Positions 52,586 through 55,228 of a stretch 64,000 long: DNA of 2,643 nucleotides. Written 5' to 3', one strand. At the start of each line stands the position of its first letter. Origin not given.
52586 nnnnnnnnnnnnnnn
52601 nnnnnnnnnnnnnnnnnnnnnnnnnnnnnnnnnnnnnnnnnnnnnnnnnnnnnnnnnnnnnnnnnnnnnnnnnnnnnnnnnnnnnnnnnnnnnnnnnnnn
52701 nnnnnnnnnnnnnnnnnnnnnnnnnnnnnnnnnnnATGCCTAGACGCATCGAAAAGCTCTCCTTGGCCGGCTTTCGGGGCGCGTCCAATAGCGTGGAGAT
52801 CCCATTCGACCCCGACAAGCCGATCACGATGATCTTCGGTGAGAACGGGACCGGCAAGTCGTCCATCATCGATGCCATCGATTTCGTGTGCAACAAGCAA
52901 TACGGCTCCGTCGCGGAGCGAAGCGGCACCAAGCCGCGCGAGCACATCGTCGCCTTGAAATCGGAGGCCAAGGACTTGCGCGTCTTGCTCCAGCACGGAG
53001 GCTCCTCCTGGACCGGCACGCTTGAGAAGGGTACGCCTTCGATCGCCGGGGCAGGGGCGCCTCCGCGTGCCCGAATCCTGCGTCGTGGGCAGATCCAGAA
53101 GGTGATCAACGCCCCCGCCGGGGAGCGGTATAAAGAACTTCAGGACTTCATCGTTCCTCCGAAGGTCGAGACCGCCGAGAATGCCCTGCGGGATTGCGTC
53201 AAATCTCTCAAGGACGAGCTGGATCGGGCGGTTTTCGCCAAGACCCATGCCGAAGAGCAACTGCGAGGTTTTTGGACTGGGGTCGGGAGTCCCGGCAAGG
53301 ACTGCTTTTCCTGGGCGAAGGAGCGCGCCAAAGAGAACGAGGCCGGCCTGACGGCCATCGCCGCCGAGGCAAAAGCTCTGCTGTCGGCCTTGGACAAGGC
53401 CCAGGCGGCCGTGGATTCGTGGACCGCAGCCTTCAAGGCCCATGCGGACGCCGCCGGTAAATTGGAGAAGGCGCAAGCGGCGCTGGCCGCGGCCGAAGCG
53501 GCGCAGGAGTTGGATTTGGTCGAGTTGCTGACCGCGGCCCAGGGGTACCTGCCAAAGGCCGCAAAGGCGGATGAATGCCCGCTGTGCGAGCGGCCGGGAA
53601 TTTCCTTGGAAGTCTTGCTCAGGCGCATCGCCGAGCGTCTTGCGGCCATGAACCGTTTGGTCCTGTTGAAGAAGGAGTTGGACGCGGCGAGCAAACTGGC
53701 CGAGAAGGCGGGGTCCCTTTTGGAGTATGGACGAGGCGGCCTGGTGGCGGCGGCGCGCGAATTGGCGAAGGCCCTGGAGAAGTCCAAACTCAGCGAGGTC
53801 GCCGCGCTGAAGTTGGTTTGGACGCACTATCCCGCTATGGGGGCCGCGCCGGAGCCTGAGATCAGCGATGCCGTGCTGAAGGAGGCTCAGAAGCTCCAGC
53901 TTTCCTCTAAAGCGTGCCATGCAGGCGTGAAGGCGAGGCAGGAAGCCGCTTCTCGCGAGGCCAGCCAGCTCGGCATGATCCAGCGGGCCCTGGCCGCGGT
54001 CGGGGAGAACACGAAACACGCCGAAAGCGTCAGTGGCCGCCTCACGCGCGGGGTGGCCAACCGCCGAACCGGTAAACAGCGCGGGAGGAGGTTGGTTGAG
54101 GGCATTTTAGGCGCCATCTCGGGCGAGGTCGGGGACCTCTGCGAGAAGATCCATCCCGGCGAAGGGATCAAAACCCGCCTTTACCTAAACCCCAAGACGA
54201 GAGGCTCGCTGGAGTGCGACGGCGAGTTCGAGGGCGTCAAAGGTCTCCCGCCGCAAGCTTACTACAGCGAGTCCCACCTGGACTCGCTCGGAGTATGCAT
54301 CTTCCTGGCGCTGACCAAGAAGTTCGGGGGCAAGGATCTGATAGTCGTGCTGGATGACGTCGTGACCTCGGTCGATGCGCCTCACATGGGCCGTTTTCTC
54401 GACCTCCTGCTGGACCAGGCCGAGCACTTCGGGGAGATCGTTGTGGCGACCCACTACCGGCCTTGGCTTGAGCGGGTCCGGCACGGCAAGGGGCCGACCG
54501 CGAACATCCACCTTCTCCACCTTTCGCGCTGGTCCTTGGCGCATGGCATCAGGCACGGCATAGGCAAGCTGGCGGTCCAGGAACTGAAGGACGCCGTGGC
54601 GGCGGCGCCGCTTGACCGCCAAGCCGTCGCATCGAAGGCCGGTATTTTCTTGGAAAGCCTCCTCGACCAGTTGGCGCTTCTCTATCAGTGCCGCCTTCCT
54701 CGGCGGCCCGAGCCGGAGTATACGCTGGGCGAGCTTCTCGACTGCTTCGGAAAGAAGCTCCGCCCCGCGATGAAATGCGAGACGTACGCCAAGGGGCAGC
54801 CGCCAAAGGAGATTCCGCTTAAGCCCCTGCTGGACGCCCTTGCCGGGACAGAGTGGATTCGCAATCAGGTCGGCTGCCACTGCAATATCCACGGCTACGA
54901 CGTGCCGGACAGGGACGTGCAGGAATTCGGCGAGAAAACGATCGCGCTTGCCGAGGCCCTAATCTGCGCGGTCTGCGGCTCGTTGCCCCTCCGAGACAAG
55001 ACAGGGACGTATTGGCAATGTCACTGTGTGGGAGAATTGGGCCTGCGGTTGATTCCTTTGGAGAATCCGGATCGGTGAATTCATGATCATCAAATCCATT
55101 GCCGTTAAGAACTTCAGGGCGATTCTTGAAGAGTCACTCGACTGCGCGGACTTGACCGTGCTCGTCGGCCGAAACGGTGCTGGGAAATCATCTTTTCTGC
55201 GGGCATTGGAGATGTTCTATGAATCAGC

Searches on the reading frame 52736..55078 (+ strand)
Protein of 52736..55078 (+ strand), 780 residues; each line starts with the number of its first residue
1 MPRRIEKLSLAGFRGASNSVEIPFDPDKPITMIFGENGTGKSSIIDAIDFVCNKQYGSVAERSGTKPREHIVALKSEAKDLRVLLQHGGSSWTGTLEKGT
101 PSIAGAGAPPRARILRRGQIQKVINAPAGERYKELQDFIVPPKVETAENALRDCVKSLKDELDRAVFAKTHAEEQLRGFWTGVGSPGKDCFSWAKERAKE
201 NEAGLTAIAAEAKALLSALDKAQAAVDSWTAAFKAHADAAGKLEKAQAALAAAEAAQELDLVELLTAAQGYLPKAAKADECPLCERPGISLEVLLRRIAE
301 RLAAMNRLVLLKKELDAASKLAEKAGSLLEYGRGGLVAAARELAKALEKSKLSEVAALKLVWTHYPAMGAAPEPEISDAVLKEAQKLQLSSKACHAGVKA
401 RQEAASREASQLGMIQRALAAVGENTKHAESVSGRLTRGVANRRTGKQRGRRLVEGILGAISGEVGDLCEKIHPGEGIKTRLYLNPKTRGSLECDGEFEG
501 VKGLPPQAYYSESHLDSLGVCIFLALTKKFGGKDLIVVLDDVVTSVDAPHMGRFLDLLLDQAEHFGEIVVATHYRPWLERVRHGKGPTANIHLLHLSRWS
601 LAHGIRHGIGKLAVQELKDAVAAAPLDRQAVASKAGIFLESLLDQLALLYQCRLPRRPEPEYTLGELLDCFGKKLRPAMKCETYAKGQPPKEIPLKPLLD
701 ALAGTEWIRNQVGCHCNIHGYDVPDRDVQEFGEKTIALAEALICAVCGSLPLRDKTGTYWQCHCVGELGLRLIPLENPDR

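Call 4: search_protein_families(library=pfam, proteins=[window:52736-55078:+], max_evalue=0.01)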
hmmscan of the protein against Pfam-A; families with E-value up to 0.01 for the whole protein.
window:52736-55078:+ (780 aa): 8 families
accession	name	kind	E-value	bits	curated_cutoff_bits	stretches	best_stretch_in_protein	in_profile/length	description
PF13476.12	AAA_23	-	4.3e-14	54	27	1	7-232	1-176/201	AAA domain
PF02463.25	SMC_N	-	9.8e-10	38.7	40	1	5-54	2-50/220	RecF/RecN/SMC N terminal domain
PF13175.12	AAA_15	-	3.3e-09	37.3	32.1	1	5-55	3-50/374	AAA ATPase domain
PF13304.12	AAA_21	-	1.3e-06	29.1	27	1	30-66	1-40/304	AAA domain, putative AbiEii toxin, Type IV TA system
PF13555.12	AAA_29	-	2.2e-06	27.7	27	1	16-51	12-45/61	P-loop containing region of AAA domain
PF13166.12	AAA_13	-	0.00014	21.1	36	0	523-574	513-570/713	AAA domain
PF00005.33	ABC_tran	-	0.0033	18.5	25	1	30-86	13-66/137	ABC transporter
PF13514.12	AAA_27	-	0.0057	16.7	22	0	4-49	2-47/206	AAA domain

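Call 5: search_protein_families(library=padloc, proteins=[window:52736-55078:+], max_evalue=0.01)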
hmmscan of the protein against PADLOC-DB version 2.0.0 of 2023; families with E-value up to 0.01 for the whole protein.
window:52736-55078:+ (780 aa): 92 families (the best 25 are shown)
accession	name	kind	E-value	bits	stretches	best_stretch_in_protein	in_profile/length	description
PDLC03859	LmuB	-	1.8e-14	51.9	2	4-51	4-47/611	-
PDLC03865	LmuB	-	1.8e-11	41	2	4-50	2-53/1007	-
PDLC04135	mad3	-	1.8e-10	38.9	1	4-106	1-87/374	mads_3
PDLC04895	PDC-S06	-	5.2e-10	36.4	1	510-598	562-653/784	-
PDLC03861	LmuB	-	1.4e-09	34.5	1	3-86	208-288/1213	-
PDLC02979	AriA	-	1.5e-09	36.2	1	5-55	3-50/373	-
PDLC03863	LmuB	-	4.8e-09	33.4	1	4-53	4-49/610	-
PDLC00271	PtuA1|PtuA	-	8.3e-09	33.5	1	4-67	2-64/421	AAA ATPase domain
PDLC04886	PDC-S06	-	2.9e-07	27.7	1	5-58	2-55/727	-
PDLC00278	PtuA1|PtuA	-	3.8e-07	27.7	1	4-55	2-50/436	AAA ATPase domain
PDLC02913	ATPase_I-A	-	6.4e-07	26.9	1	4-49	53-95/508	-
PDLC04140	mad8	-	7.3e-07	27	1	27-77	26-68/314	mads_8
PDLC00091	GajA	-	9e-07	26.1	1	5-53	3-49/627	AAA ATPase domain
PDLC00284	PtuA1|PtuA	-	9.6e-07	26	1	4-53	61-108/545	AAA ATPase domain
PDLC00299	PtuA1|PtuA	-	1.2e-06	25.8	1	4-50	54-97/535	AAA ATPase domain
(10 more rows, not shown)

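Call 6: search_protein_families(library=ncbifam, proteins=[window:52736-55078:+], max_evalue=0.01)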
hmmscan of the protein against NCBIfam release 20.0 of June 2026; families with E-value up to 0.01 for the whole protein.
window:52736-55078:+ (780 aa): 17 families
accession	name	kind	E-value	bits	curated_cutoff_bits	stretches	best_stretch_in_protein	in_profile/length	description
TIGR00611.2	recf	equivalog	7.9e-09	35.1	172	1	5-53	1-46/339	DNA replication/repair protein RecF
NF053563.1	Rkd4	equivalog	4e-07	28.6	860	1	4-51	2-46/747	arcadin-4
NF045487.1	ASRP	equivalog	7.9e-07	28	300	1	21-107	9-78/593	archaea-specific SMC-related protein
NF002244.0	PRK01156.1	equivalog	2.6e-06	25.8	847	1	5-51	3-46/895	DNA double-strand break repair ATPase Rad50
NF041760.1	PtuA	equivalog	3.2e-06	26.3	500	1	5-49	52-93/524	retron Ec78 anti-phage system effector ATPase PtuA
TIGR02169.1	SMC_prok_A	equivalog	1.2e-05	23.2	729.4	1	5-51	2-46/1165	chromosome segregation protein SMC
TIGR02168.1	SMC_prok_B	equivalog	1.5e-05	23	567.35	1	4-51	1-46/1181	chromosome segregation protein SMC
NF040873.1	AztA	equivalog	7.3e-05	22.4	220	0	29-66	19-56/191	zinc ABC transporter ATP-binding protein AztA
TIGR00634.1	recN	equivalog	8.5e-05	21.7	407.85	1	19-66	15-60/563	DNA repair protein RecN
NF041034.1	Rad50_Sulf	equivalog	0.00013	20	1000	1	4-50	2-45/872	DNA double-strand break repair ATPase Rad50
NF003034.1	PRK03918.1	equivalog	0.00017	19.7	700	1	4-48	2-43/878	DNA double-strand break repair ATPase Rad50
NF002572.0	PRK02224.1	equivalog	0.00074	17.9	1087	0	4-90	2-79/888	DNA double-strand break repair ATPase Rad50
TIGR03185.1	DNA_S_dndD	equivalog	0.00081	18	245.85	0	13-63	14-60/650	DNA sulfur modification protein DndD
NF010061.0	PRK13538.1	equivalog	0.00088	18.8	195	0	525-574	143-192/211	cytochrome c biogenesis heme-transporting ATPase CcmA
TIGR00606.1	rad50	subfamily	0.0013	16.5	453.75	1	25-56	25-56/1311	DNA repair protein Rad50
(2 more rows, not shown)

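Call 8: search_solved_structures(query=window:52736-55078:+, max_evalue=1, show_alignments=2)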
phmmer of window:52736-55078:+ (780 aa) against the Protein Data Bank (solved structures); distinct sequences matched with E-value up to 1: 38.
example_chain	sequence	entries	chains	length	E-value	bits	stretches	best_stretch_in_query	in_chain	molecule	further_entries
1xew_X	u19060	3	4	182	0.00053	21.9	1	5-53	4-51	SMC protein | Chromosome segregation protein smc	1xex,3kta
4i99_A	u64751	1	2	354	0.00066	21.6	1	5-53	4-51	Chromosome partition protein Smc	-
5xns_A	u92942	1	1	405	0.00092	21.1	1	5-53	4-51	Chromosome partition protein Smc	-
5h68_A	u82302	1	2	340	0.0011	20.9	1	5-83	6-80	Chromosome partition protein Smc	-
1e69_A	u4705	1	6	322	0.0011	20.9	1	4-56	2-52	CHROMOSOME SEGREGATION SMC PROTEIN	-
5xei_A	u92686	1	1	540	0.0015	20.4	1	5-53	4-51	Chromosome partition protein Smc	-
5h66_A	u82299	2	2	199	0.0048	18.8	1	6-71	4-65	Chromosome partition protein Smc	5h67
3zgx_A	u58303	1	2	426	0.013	17.4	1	6-69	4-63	CHROMOSOME PARTITION PROTEIN SMC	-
5xg3_A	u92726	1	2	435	0.015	17.1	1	6-69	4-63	Chromosome partition protein Smc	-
3qkr_A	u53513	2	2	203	0.024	16.5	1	4-48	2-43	DNA double-strand break repair rad50 ATPase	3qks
1ii8_A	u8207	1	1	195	0.031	16.1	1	4-48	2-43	Rad50 ABC-ATPase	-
5da9_A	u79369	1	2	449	0.058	15.2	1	4-64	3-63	Putative uncharacterized protein,Putative uncharacterized protein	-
3qf7_A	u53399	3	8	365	0.07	14.9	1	4-51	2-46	Rad50 | Probable DNA double-strand break repair Rad50 ATPase,Probable DNA double-strand break repa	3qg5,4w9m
3tho_A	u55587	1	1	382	0.075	14.8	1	4-51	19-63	Probable DNA double-strand break repair Rad50 ATPase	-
5dac_A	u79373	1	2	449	0.076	14.8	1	4-64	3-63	Putative uncharacterized protein,Putative uncharacterized protein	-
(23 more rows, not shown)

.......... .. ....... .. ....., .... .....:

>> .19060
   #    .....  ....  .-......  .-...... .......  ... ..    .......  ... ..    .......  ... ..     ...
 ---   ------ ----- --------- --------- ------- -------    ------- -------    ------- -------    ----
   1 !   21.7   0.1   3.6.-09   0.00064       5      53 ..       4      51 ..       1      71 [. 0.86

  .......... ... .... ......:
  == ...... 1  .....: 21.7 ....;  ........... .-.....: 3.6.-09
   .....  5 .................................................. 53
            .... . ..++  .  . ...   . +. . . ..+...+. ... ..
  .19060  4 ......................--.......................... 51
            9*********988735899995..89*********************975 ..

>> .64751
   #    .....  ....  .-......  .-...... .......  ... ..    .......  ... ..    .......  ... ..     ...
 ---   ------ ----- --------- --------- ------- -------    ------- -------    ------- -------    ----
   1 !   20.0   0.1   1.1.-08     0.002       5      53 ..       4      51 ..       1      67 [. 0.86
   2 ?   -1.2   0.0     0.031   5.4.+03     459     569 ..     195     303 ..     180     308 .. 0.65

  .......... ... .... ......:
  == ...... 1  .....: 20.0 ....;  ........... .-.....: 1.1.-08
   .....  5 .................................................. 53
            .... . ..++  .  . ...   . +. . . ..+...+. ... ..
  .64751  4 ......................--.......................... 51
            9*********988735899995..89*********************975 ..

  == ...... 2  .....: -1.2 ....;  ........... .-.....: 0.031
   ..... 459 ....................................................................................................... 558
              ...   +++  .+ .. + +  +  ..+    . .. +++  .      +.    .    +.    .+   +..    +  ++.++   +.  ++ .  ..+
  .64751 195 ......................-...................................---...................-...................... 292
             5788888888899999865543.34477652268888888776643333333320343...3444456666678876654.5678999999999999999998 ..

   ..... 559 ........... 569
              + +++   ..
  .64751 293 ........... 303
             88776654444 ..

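Call 9: find_homologous_proteins(query=window:52736-55078:+, max_evalue=0.00001)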
Query window:52736-55078:+ (780 aa): 67 proteins with E <= 0.00001 among 8000 candidates.
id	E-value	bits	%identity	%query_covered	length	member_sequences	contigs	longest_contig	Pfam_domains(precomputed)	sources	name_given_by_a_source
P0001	0.0e+0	1708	98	100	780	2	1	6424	PF13175.13,PF13476.13,PF13555.13,PF02463.26,PF13304.13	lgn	-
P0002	0.0e+0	1579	90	100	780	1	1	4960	PF13175.13,PF13476.13,PF13555.13,PF02463.26,PF13304.13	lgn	-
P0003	0.0e+0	1398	80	100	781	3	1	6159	PF13175.13,PF13476.13,PF13555.13,PF02463.26,PF13304.13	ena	-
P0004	0.0e+0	1320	75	100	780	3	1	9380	PF13175.13,PF13476.13,PF02463.26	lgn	-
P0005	0.0e+0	1309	75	100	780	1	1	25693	PF13175.13,PF13476.13,PF13555.13,PF02463.26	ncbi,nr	ncbi:MAG: AAA family ATPase [Elusimicrobia bacterium]|nr:AAA family ATPase [Elusimicrobiota bacteriu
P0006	0.0e+0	1262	73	100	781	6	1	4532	PF13175.13,PF13476.13,PF02463.26,PF13304.13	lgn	-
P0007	0.0e+0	1219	70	100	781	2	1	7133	PF13175.13,PF13476.13,PF02463.26,PF13304.13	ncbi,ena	ncbi:MAG: AAA family ATPase [Elusimicrobiota bacterium]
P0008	0.0e+0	1178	68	100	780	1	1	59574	PF13175.13,PF13476.13,PF02463.26,PF13166.13,PF13304.13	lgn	-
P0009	0.0e+0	1084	61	100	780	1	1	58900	PF13175.13,PF13476.13,PF13555.13,PF02463.26,PF13304.13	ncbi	ncbi:MAG: AAA family ATPase [Elusimicrobiota bacterium]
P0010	7.8e-297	1005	60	100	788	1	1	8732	PF13175.13,PF13476.13,PF02463.26,PF13166.13,PF13304.13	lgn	-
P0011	1.1e-293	995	58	100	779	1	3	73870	PF13175.13,PF13476.13,PF02463.26,PF13166.13,PF13304.13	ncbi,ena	-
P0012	4.3e-287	973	58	100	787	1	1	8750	PF13175.13,PF13476.13,PF13555.13,PF02463.26,PF13166.13,PF13304.13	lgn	-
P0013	1.7e-278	944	56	100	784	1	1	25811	PF13175.13,PF13476.13,PF13555.13,PF02463.26,PF13166.13,PF13304.13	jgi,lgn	-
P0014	9.2e-268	909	53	100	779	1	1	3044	PF13175.13,PF13476.13,PF02463.26,PF13166.13,PF13304.13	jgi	-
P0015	5.3e-264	897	53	100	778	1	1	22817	PF13175.13,PF13476.13,PF02463.26,PF13166.13,PF13304.13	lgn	-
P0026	1.8e-175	604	40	98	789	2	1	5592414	PF13175.13,PF13476.13,PF13555.13,PF02463.26,PF13304.13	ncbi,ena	-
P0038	2.3e-138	481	36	99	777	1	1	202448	PF13514.13,PF13175.13,PF13476.13,PF13555.13,PF02463.26,PF13304.13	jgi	jgi:energy-coupling factor transporter ATP-binding protein EcfA2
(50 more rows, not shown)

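Call 10: find_encoding_contigs(protein=P0026, flank=10000, max_places=2)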
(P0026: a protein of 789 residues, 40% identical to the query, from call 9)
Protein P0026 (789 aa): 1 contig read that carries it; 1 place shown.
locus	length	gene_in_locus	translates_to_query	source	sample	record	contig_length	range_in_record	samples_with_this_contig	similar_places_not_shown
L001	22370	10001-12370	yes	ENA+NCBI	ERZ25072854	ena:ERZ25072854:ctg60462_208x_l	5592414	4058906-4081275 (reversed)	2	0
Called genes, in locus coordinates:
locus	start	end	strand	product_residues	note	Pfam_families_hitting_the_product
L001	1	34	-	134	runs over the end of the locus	-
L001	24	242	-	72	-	-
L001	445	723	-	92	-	-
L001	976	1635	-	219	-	-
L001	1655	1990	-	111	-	-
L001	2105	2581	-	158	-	PF01613:Flavin_Reduct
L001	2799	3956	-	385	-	PF20903:SPL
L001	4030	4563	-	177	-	-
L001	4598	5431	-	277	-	PF00535:Glycos_transf_2, PF10111:Glyco_tranf_2_2, PF13506:Glyco_transf_21 (weak), PF13641:Glyco_tranf_2_3, PF13632:Glyco_trans_2_3 (weak)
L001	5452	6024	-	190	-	PF03193:RsgA_GTPase (faint), PF00009:GTP_EFTU (faint), PF02421:FeoB_N, PF00350:Dynamin_N (faint), PF01926:MMR_HSR1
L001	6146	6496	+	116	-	PF12728:HTH_17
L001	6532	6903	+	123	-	PF01850:PIN (weak)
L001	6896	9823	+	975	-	PF00176:SNF2-rel_dom, PF13872:AAA_34 (weak), PF00270:DEAD, PF04851:ResIII, PF00271:Helicase_C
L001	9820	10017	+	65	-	-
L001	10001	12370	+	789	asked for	PF02463:SMC_N (weak), PF13175:AAA_15, PF13476:AAA_23, PF13555:AAA_29 (weak), PF13304:AAA_21 (faint)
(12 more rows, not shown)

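Call 11: find_encoding_contigs(protein=P0011, flank=10000, max_places=2)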
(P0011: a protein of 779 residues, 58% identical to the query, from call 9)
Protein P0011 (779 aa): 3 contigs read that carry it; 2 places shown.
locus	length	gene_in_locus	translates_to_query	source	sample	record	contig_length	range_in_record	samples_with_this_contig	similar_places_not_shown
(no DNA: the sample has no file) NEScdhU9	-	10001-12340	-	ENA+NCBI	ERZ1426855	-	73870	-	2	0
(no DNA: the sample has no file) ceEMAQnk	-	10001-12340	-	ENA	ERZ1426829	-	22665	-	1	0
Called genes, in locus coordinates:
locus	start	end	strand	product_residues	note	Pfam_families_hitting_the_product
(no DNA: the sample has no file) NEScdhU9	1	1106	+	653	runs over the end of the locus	PF07676:PD40 (faint), PF02129:Peptidase_S15 (faint), PF20434:BD-FAE (weak), PF00326:Peptidase_S9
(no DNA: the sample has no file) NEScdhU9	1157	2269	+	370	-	-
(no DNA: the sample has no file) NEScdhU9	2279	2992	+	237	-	PF02698:DUF218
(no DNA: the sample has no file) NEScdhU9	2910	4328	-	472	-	PF02113:Peptidase_S13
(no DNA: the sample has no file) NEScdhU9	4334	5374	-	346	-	PF00586:AIRS, PF02769:AIRS_C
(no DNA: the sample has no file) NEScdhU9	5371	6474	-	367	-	PF01924:HypD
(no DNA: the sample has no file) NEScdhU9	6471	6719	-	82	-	PF01455:HupF_HypC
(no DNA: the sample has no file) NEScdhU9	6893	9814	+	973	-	PF00176:SNF2-rel_dom, PF00270:DEAD (weak), PF04851:ResIII, PF00271:Helicase_C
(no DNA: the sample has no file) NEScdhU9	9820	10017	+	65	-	-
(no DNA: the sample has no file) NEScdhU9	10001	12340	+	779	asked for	PF02463:SMC_N (weak), PF13166:AAA_13 (faint), PF13175:AAA_15 (weak), PF13476:AAA_23, PF13304:AAA_21 (faint)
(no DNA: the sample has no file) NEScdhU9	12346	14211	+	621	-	PF02463:SMC_N (weak), PF11398:DUF2813 (faint), PF13175:AAA_15, PF13476:AAA_23, PF13304:AAA_21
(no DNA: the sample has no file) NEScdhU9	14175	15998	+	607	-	PF01555:N6_N4_Mtase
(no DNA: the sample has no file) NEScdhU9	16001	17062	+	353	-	PF17761:DUF1016_N, PF06250:YhcG_C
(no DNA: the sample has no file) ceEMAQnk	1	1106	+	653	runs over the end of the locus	PF07676:PD40 (faint), PF02129:Peptidase_S15 (faint), PF20434:BD-FAE (weak), PF00326:Peptidase_S9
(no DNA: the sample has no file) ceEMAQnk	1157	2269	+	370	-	-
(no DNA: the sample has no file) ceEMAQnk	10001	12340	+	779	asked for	PF02463:SMC_N (weak), PF13166:AAA_13 (faint), PF13175:AAA_15 (weak), PF13476:AAA_23, PF13304:AAA_21 (faint)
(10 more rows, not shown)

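Call 12: find_encoding_contigs(protein=P0038, flank=10000, max_places=2)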
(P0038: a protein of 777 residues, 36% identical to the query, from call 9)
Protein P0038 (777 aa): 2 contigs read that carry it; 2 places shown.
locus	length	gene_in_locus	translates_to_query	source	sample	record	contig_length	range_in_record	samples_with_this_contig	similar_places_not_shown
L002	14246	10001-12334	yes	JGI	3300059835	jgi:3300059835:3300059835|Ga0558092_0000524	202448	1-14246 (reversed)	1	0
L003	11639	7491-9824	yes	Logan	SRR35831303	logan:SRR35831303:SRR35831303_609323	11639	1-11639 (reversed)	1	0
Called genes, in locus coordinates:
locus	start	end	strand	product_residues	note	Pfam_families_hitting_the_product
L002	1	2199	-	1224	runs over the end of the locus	PF13086:AAA_11 (weak), PF13245:AAA_19 (faint), PF13604:AAA_30 (faint), PF13087:AAA_12, PF13091:PLDc_2 (weak)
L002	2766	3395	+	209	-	PF10354:BMT5-like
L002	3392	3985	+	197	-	PF13532:2OG-FeII_Oxy_2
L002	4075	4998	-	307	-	PF08843:AbiEii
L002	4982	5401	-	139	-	PF19570:DUF6088 (faint)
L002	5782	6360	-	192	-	PF19570:DUF6088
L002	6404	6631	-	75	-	-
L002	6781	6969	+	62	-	PF12728:HTH_17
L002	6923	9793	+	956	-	PF00176:SNF2-rel_dom, PF13872:AAA_34 (weak), PF00270:DEAD, PF04851:ResIII, PF00271:Helicase_C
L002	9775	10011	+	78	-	-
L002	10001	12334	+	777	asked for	PF02463:SMC_N, PF13175:AAA_15 (weak), PF13476:AAA_23, PF13514:AAA_27 (weak), PF13555:AAA_29 (weak), PF13304:AAA_21 (faint)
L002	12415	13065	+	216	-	-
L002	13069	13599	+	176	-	PF14163:SieB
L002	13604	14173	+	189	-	PF01555:N6_N4_Mtase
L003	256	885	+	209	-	PF10354:BMT5-like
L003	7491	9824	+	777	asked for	PF02463:SMC_N, PF13175:AAA_15 (weak), PF13476:AAA_23, PF13514:AAA_27 (weak), PF13555:AAA_29 (weak), PF13304:AAA_21 (faint)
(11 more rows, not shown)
